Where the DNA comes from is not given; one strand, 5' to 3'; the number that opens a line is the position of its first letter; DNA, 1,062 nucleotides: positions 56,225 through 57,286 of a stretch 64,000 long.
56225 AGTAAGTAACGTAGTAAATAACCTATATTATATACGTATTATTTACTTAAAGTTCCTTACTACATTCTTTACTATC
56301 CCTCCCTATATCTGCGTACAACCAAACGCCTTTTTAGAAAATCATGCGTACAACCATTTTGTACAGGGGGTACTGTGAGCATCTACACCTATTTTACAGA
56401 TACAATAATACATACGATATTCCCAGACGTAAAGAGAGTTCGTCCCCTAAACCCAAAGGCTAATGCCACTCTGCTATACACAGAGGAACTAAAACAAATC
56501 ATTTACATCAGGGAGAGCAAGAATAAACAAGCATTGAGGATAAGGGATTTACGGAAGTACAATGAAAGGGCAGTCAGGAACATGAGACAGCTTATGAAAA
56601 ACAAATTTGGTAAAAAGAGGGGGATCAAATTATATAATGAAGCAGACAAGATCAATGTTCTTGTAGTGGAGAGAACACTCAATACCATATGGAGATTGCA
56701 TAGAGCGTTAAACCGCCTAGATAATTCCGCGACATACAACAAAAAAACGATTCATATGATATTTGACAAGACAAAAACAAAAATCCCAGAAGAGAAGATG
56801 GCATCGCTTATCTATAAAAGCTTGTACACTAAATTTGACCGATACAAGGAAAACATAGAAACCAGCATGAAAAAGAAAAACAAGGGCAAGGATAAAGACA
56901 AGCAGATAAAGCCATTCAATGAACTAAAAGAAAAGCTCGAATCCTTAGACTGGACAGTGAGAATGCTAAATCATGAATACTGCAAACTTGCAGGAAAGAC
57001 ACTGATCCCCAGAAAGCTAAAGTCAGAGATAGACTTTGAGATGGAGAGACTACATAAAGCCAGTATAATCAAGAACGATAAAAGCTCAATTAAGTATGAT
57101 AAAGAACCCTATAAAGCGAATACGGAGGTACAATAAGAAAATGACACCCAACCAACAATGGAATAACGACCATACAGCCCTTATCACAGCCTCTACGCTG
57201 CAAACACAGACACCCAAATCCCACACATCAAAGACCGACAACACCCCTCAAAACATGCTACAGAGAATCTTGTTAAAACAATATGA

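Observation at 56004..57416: RHH mini-regulator followed by a symmetric iteron-like array and a basic 253-aa protein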

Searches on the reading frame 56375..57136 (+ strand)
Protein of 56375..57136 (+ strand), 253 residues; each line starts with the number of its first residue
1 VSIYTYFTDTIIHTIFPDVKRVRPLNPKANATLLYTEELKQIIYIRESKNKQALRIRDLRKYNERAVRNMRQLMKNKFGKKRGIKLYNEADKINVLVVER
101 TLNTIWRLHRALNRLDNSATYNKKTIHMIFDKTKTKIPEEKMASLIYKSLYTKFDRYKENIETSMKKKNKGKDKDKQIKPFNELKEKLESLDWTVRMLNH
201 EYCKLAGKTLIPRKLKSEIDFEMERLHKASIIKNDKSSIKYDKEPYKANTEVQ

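Call 10: search_protein_families(library=pfam, proteins=[window:56375-57136:+], max_evalue=0.1)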
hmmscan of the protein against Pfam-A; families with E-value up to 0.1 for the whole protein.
window:56375-57136:+ (253 aa): 1 family
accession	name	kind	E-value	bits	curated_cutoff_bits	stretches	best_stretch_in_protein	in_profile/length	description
PF07476.17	MAAL_C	-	0.043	13.4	27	1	139-204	89-149/249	Methylaspartate ammonia-lyase C-terminus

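Call 12: find_homologous_proteins(query=window:56375-57136:+, max_evalue=0.01)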
Query window:56375-57136:+ (253 aa): 2 proteins with E <= 0.01 among 341 candidates.
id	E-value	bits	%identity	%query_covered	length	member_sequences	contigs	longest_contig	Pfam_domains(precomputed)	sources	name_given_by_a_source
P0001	2.9e-158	542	100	100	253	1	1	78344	-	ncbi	-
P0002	2.0e-35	141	40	83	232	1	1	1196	-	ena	-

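Call 13: find_encoding_contigs(protein=P0001, flank=10000)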
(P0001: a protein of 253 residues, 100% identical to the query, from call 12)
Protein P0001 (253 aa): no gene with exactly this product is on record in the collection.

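Call 14: find_encoding_contigs(protein=P0002, flank=10000)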
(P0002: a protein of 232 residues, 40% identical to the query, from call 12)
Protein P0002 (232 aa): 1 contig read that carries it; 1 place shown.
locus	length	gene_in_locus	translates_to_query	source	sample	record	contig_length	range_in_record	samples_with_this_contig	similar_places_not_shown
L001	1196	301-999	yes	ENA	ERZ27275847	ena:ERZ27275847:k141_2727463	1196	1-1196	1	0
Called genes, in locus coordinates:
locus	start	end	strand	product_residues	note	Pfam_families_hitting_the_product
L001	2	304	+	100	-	?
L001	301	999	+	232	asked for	-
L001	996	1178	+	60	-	-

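Call 21: find_related_loci(query=A1, collection=genome_contigs, flank=10000)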
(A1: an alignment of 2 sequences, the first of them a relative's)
Query A1 (253 aa) in genome_contigs; peptide patterns used: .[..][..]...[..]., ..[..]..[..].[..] (x = any residue, [..] = any of these).
237 stretches matched a pattern, but none encodes a relative of the query by tblastn (E <= 1e-3).

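Call 22: find_related_loci(query=A1, collection=viral_contigs, flank=10000)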
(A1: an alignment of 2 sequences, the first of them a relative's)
Query A1 (253 aa) in viral_contigs; peptide patterns used: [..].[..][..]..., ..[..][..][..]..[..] (x = any residue, [..] = any of these).
225 stretches matched a pattern, but none encodes a relative of the query by tblastn (E <= 1e-3).

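Call 23: find_related_loci(query=A1, collection=metagenome_contigs, flank=10000)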
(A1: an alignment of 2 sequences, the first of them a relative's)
Query A1 (253 aa) in metagenome_contigs; peptide patterns used: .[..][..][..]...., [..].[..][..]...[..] (x = any residue, [..] = any of these).
600 stretches matched a pattern, but none encodes a relative of the query by tblastn (E <= 1e-3).

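Call 29: search_protein_representatives(alignment_id=A1)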
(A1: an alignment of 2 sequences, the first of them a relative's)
Query: 2 sequences, 259 profile positions. Proteins with E-value up to 0.001 (for the whole library): 16; up to 1e-10: 11; up to 1e-30: 8. The best 16 are listed.
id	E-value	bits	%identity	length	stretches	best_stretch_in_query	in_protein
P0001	1.9e-140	482.9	-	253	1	1-259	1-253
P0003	2.2e-76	273.0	-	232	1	1-230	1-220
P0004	2.5e-63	230.2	-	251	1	1-258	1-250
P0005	2.2e-60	220.6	-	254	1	2-250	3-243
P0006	5.2e-59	216.1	-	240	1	1-239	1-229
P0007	1.4e-49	185.1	-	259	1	2-230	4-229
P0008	1.4e-41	158.9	-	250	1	2-259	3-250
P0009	3.3e-38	147.9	-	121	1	70-189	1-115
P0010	1.4e-21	93.4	-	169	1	60-221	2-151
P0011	8.7e-20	87.5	-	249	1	2-258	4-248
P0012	9.8e-14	67.7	-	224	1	13-230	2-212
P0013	5.4e-06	42.3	-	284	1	10-211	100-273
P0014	9.4e-06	41.5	-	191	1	26-201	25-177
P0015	1.5e-04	37.5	-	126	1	13-82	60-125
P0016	2.0e-04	37.2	-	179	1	14-196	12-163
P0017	5.8e-04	35.7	-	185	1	31-203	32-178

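Call 32: find_homologous_proteins(query=A3, max_evalue=0.001)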
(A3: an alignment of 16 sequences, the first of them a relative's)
Query A3 (16 sequences) (253 aa, profile of the alignment): 9 proteins with E <= 0.001 among 3059 candidates.
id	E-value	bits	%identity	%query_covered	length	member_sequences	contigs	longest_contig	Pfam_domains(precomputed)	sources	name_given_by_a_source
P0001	4.6e-85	303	100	100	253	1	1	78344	-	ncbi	-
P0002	2.1e-80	287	40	83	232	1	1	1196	-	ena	-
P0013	6.3e-53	197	24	61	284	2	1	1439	-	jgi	-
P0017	1.9e-47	179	25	62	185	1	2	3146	-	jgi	-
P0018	9.0e-30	122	25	75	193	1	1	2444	-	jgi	jgi:hypothetical protein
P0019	2.7e-28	117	24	46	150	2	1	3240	-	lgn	-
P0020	4.6e-25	106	24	72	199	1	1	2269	-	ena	-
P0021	5.9e-20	89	25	36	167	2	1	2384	-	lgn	-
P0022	5.2e-16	77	26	44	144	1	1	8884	-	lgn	-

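Call 33: find_encoding_contigs(protein=P0022, flank=10000)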
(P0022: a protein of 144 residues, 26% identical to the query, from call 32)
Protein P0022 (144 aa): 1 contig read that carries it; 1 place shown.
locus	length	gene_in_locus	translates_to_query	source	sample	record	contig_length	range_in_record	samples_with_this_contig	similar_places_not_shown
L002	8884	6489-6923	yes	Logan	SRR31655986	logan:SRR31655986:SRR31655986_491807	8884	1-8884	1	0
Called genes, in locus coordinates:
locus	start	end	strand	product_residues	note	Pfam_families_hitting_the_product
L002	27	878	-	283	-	-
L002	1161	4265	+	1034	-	PF18135:Type_ISP_C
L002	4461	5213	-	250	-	-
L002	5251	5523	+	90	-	-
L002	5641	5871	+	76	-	-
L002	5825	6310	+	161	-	-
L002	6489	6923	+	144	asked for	-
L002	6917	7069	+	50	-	-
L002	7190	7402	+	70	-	PF04014:MazE_antitoxin (weak)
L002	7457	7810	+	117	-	-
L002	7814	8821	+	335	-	PF02899:Phage_int_SAM_1 (weak), PF13495:Phage_int_SAM_4 (weak), PF00589:Phage_integrase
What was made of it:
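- In L002 the module lies 0.9 kb upstream of an integrase (call 33).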

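Call 34: find_encoding_contigs(protein=P0017, flank=10000)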
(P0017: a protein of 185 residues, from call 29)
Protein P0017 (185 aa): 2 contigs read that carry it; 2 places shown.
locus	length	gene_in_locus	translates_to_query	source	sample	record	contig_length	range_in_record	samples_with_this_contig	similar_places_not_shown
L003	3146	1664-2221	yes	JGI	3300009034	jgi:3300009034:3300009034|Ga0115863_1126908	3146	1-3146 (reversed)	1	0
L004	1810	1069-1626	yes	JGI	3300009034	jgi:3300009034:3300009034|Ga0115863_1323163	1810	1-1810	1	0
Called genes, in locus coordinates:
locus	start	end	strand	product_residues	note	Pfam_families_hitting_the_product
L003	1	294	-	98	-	?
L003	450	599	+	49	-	PF01402:RHH_1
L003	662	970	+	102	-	-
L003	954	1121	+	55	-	-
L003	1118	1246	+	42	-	-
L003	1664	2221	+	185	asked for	-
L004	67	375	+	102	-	-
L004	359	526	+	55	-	-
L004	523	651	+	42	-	-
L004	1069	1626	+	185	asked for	-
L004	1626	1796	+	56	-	-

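Call 35: find_encoding_contigs(protein=P0019, flank=10000)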
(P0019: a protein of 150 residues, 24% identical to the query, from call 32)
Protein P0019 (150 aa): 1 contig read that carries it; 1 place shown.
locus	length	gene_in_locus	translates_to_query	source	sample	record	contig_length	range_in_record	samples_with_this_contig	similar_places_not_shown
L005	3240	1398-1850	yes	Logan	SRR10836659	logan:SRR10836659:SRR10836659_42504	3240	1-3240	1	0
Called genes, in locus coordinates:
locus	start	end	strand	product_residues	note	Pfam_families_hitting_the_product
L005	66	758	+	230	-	-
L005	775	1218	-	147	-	PF01364:Peptidase_C25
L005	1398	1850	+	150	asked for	-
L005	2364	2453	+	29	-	-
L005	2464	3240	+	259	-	?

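Call 36: find_encoding_contigs(protein=P0018, flank=10000)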
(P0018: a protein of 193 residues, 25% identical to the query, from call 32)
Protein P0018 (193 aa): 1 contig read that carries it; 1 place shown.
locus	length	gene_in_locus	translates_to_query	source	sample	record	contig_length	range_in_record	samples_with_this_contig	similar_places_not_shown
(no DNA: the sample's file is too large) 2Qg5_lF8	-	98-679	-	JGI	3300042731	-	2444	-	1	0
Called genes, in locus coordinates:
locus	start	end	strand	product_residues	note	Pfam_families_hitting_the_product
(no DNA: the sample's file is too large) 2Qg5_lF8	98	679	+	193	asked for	-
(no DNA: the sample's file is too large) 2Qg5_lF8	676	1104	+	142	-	-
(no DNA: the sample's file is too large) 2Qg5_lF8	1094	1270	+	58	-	-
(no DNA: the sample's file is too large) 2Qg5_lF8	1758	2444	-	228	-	?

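Call 41: find_encoding_contigs(protein=P0020, flank=10000)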
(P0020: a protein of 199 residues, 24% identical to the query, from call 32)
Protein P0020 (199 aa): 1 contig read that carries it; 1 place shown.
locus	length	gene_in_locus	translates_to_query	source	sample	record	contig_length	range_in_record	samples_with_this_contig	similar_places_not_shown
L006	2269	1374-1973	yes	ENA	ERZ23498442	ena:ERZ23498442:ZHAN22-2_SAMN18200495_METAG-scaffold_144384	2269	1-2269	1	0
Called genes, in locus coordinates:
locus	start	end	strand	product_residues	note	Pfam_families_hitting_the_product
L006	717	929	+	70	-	-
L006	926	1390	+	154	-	-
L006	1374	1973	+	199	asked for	-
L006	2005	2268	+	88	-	?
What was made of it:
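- Public gene callers called it in L001, L002 and L006 (calls 14, 33, 41).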

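Call 42: find_encoding_contigs(protein=P0021, flank=10000)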
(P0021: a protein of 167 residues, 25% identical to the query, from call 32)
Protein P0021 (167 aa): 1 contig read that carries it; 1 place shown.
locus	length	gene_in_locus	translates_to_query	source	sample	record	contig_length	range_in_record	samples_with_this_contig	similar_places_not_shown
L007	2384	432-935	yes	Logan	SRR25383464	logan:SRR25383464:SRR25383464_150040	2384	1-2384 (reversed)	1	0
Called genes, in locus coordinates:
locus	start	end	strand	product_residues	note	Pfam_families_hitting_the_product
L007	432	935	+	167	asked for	-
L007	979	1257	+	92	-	-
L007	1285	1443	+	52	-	-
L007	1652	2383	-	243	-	?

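Call 43: find_encoding_contigs(protein=P0013, flank=10000)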
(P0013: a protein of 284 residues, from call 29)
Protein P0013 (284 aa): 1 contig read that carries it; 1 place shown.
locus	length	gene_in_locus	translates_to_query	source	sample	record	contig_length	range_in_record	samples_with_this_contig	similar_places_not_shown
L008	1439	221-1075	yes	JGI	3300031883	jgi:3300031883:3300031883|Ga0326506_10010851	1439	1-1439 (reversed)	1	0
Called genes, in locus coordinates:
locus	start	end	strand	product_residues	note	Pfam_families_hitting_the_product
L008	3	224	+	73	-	?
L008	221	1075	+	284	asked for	-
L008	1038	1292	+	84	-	-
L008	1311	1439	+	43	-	?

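Call 45: predict_structure(alignment_id=A3)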
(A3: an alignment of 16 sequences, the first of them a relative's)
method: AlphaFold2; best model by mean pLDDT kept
length: 253 residues; sequences in the alignment: 16
mean_pLDDT: 84.8   pTM: 0.76
mean pLDDT of the five models: 84.8, 83.9, 82.8, 81.6, 80.6
residues with pLDDT >= 90: 135; 70-90: 83; 50-70: 14; < 50: 21
segments of 3 or more residues with pLDDT < 50: 233-253
pLDDT, mean of each block of 10 residues (from residue 1): 92 95 87 96 95 91 95 97 97 95 87 84 93 84 95 93 85 77 86 94 83 65 74 47 43 39
secondary structure, 60 per line:
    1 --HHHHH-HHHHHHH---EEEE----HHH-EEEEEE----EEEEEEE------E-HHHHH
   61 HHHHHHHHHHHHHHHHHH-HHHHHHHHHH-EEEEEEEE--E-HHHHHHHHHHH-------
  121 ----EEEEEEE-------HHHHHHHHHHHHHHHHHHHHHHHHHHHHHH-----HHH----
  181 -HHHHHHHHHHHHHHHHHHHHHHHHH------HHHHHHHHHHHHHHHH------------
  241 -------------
elements in order: H3-7 H9-15 E19-22 E31-36 E41-47 H56-78 H80-89 E91-98 H103-113 E125-131 H139-168 H182-206 H213-228
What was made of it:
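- On PD-(D/E)xK nuclease superfamily (N-terminal domain, residues 1-131): The secondary-structure order fits (call 45).
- The AF2 model is confident, pLDDT 84.8 and pTM 0.76 (call 45).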

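Call 47: fold_search(model_id=the predicted structure, library=pdb)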
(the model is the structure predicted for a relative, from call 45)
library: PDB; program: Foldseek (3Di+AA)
matches with E <= 10: 343; with E <= 0.001: 0
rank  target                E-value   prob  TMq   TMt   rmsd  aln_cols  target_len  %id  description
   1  8ti9_B                2.3e-02  0.41  0.20  0.24   8.6       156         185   16  CryoEM structure of octamer assembly of Shedu nuclease domain from Bacillus cereus (released 2024-07-31)
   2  8ti9_C                3.1e-02  0.41  0.20  0.25   8.4       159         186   16  CryoEM structure of octamer assembly of Shedu nuclease domain from Bacillus cereus (released 2024-07-31)
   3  8vxy_A                8.3e-02  0.38  0.21  0.21   8.6       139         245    7  Structure of HamA(E138A,K140A)B-plasmid DNA complex from the Escherichia coli Hachiman defense system (released 2024-03-13)
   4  2vld_A                8.3e-02  0.33  0.17  0.18   5.9       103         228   12  crystal structure of a repair endonuclease from Pyrococcus abyssi (released 2009-05-19)
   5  8q41_B                8.8e-02  0.54  0.27  0.18   8.9       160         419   14  Crystal structure of Can2 (E341A) bound to cA4 and TTTAAA ssDNA (released 2023-11-22)
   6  6vm6_B                8.8e-02  0.41  0.29  0.18  12.4       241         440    7  Structure of Acinetobacter baumannii Cap4 SAVED/CARF-domain containing receptor with the cyclic trinucleotide 2'3'3'-c (released 2020-06-17)
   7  6bzf_A                8.8e-02  0.16  0.17  0.21  21.4       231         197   11  Structure of S. cerevisiae Zip2:Spo16 complex, C2 form (released 2018-02-14)
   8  5gke_A                1.3e-01  0.30  0.18  0.19   6.5       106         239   16  Structure of EndoMS-dsDNA1 complex (released 2016-11-02)
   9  8rb1_B                1.3e-01  0.13  0.18  0.08  15.0       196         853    6  The crystal structure of DNA-bound human MutSbeta (MSH2_K675R/MSH3_K902R) in the canonical mismatch bound conformation (released 2025-06-11)
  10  6bzg_A                1.4e-01  0.13  0.17  0.20  21.2       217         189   12  Structure of S. cerevisiae Zip2:Spo16 complex, P212121 form (released 2018-02-14)
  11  6wam_A                1.6e-01  0.33  0.29  0.18  12.2       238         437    8  Structure of Acinetobacter baumannii Cap4 SAVED/CARF-domain containing receptor (released 2020-06-17)
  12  6wan_F                1.7e-01  0.33  0.30  0.20  12.2       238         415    6  Structure of Acinetobacter baumannii Cap4 SAVED/CARF-domain containing receptor with the cyclic trinucleotide 3'3'3'-c (released 2020-06-17)
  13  6wam_E                1.7e-01  0.33  0.29  0.19  12.2       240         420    7  Structure of Acinetobacter baumannii Cap4 SAVED/CARF-domain containing receptor (released 2020-06-17)
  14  2vld_B                1.7e-01  0.23  0.17  0.18   5.9       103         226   12  crystal structure of a repair endonuclease from Pyrococcus abyssi (released 2009-05-19)
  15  6vm6_F                1.8e-01  0.38  0.30  0.20  12.1       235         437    6  Structure of Acinetobacter baumannii Cap4 SAVED/CARF-domain containing receptor with the cyclic trinucleotide 2'3'3'-c (released 2020-06-17)
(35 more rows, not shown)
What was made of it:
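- On PD-(D/E)xK nuclease superfamily (N-terminal domain, residues 1-131): The top PDB hits are PD-(D/E)xK proteins, but with E at least 0.02 and TM 0.2-0.3 (call 47).
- The top Foldseek PDB hits, though weak, are nearly all PD-(D/E)xK nucleases: Shedu, HamA, NucS/EndoMS, Can2 and Cap4 (call 47).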

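Call 54: fold_search(model_id=the predicted structure, library=viral)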
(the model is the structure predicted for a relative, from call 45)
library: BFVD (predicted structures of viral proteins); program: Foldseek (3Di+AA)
matches with E <= 10: 304; with E <= 0.001: 1
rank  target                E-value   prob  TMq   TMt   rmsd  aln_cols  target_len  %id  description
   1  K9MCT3                9.2e-05  1.00  0.49  0.49   6.2       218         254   14  (no name in the UniProt tables at hand)
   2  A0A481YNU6            1.0e-02  0.69  0.20  0.21   8.7       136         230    9  Putative DNA-directed RNA polymerase subunit 5 [Pithovirus LCDPAC02]
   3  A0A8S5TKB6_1          1.8e-02  0.23  0.18  0.08  20.4       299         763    9  Uncharacterized protein [Podoviridae sp. ctz6O13]
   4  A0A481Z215            5.7e-02  0.16  0.20  0.06  13.6       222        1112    8  DNA mismatch repair ATPase [Pithovirus LCPAC101]
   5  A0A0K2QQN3            7.3e-02  0.11  0.15  0.11  16.4       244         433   10  Uncharacterized protein [Ralstonia phage RSF1]
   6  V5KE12                7.7e-02  0.38  0.22  0.10  23.4       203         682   10  Structural protein [Acheta domestica mini ambidensovirus]
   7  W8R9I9                8.7e-02  0.63  0.24  0.42   6.2       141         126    8  RNA polymerase II subunit [Chloriridovirus anopheles1]
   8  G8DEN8                8.7e-02  0.12  0.17  0.15  15.9       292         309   14  (no name in the UniProt tables at hand)
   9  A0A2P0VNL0            9.3e-02  0.30  0.18  0.06   7.3       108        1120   13  ubiquitinyl hydrolase 1 [Tetraselmis virus 1]
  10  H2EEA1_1              1.4e-01  0.20  0.21  0.08  13.2       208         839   12  Putative DNA mismatch repair protein MutS-like protein [Moumouvirus sp. 'Monve']
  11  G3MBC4                1.5e-01  0.41  0.23  0.21   6.7       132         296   11  Gp54 [Bacillus phage G]
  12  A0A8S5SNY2            2.2e-01  0.23  0.21  0.14   9.9       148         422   11  Lipase [Siphoviridae sp. ctqSm5]
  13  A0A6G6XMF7            2.2e-01  0.11  0.17  0.11   9.3       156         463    8  (no name in the UniProt tables at hand)
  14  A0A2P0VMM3            2.6e-01  0.09  0.21  0.19  15.3       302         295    8  Class 3 lipase [Tetraselmis virus 1]
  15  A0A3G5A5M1            3.1e-01  0.35  0.22  0.18  23.1       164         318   14  Uncharacterized protein [Homavirus sp.]
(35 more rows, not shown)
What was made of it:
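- Tried and rejected: Against BFVD it gave one significant but unnamed hit, K9MCT3 (254 aa, E 9e-5, TM 0.49; call 54).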

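Call 56: search_dna_similar(query=P0001, collection=phages, mode=protein, max_evalue=10, max_rows=15)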
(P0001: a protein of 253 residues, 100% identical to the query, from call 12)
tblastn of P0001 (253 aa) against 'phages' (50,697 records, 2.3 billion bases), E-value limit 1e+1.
No match.

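Call 76: search_protein_families(library=pfam, alignment_id=A3, max_evalue=1)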
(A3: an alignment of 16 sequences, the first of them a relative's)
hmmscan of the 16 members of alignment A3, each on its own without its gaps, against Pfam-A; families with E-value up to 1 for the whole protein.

A. member 1, P0001 (253 aa): 6 families
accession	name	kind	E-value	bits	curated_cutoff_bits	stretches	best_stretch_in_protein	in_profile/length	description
PF07476.17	MAAL_C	-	0.043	13.4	27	1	139-204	89-149/249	Methylaspartate ammonia-lyase C-terminus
PF08702.15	Fib_alpha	-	0.1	13.2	29.9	1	23-75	70-123/143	Fibrinogen alpha/beta chain family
PF14196.11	ATC_hydrolase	-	0.11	13.8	28.1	1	122-198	5-79/145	L-2-amino-thiazoline-4-carboxylic acid hydrolase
PF04210.18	MtrG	-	0.13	12.6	27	1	180-209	11-40/64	Tetrahydromethanopterin S-methyltransferase, subunit G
PF19269.4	Anticodon_2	-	0.25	12.2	23.6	0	160-206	46-94/141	Anticodon binding domain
PF06424.17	PRP1_N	-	0.51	11.2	22.4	0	123-191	57-127/144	PRP1 splicing factor, N-terminal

B. families by the number of members that match (of 16 scanned): 45 families (the first 25 are shown)
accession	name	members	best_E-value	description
PF08702.15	Fib_alpha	2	0.092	Fibrinogen alpha/beta chain family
PF07160.18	SKA1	1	0.00061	Spindle and kinetochore-associated protein 1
PF10473.14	CENP-F_leu_zip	1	0.002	Leucine-rich repeats of kinetochore protein Cenp-F/LEK1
PF05531.17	NPV_P10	1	0.0026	Nucleopolyhedrovirus P10 protein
PF20669.3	Exo70_N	1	0.0028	Exocyst complex component Exo70 N-terminal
PF07379.16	DUF1494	1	0.0043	Protein of unknown function (DUF1494)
PF18983.5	DUF5717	1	0.0048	Family of unknown function (DUF5717)C-terminal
PF05377.16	FlaC_arch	1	0.022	Flagella accessory protein C (FlaC)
PF01519.22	DUF16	1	0.024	Protein of unknown function DUF16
PF06419.17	COG6_N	1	0.03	Conserved oligomeric complex COG6, N-terminal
PF05384.16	DegS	1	0.033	Sensor protein DegS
PF07889.17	DUF1664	1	0.036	Protein of unknown function (DUF1664)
PF21999.2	IMS_HHH_1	1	0.04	DNA polymerase-iota, thumb domain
PF07476.17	MAAL_C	1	0.043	Methylaspartate ammonia-lyase C-terminus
PF04363.17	DUF496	1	0.046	Protein of unknown function (DUF496)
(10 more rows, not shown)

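Call 77: search_protein_families(library=phrogs, alignment_id=A3, max_evalue=1)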
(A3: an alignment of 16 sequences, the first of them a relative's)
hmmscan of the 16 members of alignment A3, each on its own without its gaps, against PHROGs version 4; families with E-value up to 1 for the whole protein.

A. member 1, P0001 (253 aa): 3 families
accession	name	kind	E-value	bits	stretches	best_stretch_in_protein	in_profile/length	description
phrog_13587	-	unknown function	0.49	11.3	1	112-143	16-47/147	-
phrog_30438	-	unknown function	0.52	11.3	1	124-173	15-65/116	-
phrog_2347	-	unknown function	0.72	10.9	0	33-81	12-58/72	-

B. families by the number of members that match (of 16 scanned): 50 families (the first 25 are shown)
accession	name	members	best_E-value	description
phrog_21066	-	1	0.00039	-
phrog_7330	-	1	0.00058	-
phrog_4619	-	1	0.00078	-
phrog_13576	-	1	0.002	methyltransferase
phrog_31080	-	1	0.0034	-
phrog_14883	-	1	0.0056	virion structural protein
phrog_10022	-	1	0.011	-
phrog_6138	-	1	0.012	-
phrog_19984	-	1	0.012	-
phrog_38357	-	1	0.015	-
phrog_3355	-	1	0.016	-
phrog_5218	-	1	0.023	-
phrog_10150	-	1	0.026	-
phrog_17025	-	1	0.026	-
phrog_22017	-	1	0.027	-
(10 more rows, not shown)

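Call 78: search_solved_structures(query=A3, max_evalue=10)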
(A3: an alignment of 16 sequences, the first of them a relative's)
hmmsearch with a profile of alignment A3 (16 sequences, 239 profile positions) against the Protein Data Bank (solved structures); distinct sequences matched with E-value up to 10: 4.
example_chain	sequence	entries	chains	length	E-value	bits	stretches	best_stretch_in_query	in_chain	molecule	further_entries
8x5p_A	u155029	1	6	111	0.59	12.5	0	145-191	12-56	Spike protein S2,EK1 peptide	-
4kqx_A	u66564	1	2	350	1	11.7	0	178-227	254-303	Ketol-acid reductoisomerase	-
4kqw_A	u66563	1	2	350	1.1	11.7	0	178-227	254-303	Ketol-acid reductoisomerase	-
9min_D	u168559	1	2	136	2.3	10.6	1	145-235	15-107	designed minibinder KH46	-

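Call 81: search_protein_families(library=pfam, proteins=[L003:450-599:+], max_evalue=10)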
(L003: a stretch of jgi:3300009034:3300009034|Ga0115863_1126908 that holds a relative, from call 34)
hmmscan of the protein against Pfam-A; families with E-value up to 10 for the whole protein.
L003:450-599:+ (49 aa): 2 families
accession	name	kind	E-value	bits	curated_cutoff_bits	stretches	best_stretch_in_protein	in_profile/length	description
PF01402.27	RHH_1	-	1.1e-07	32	20.5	1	5-43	2-39/39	Ribbon-helix-helix protein, copG family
PF17723.7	RHH_8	-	0.16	12.5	25.4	1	26-42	27-43/119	Ribbon-Helix-Helix transcriptional regulator family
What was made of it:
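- Relative L003 has a true RHH_1 gene upstream (calls 34, 81). There is no ParA, ParM or TubZ-type NTPase near the gene in the window or in any related locus (calls 10, 33-36, 41-43, 81).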
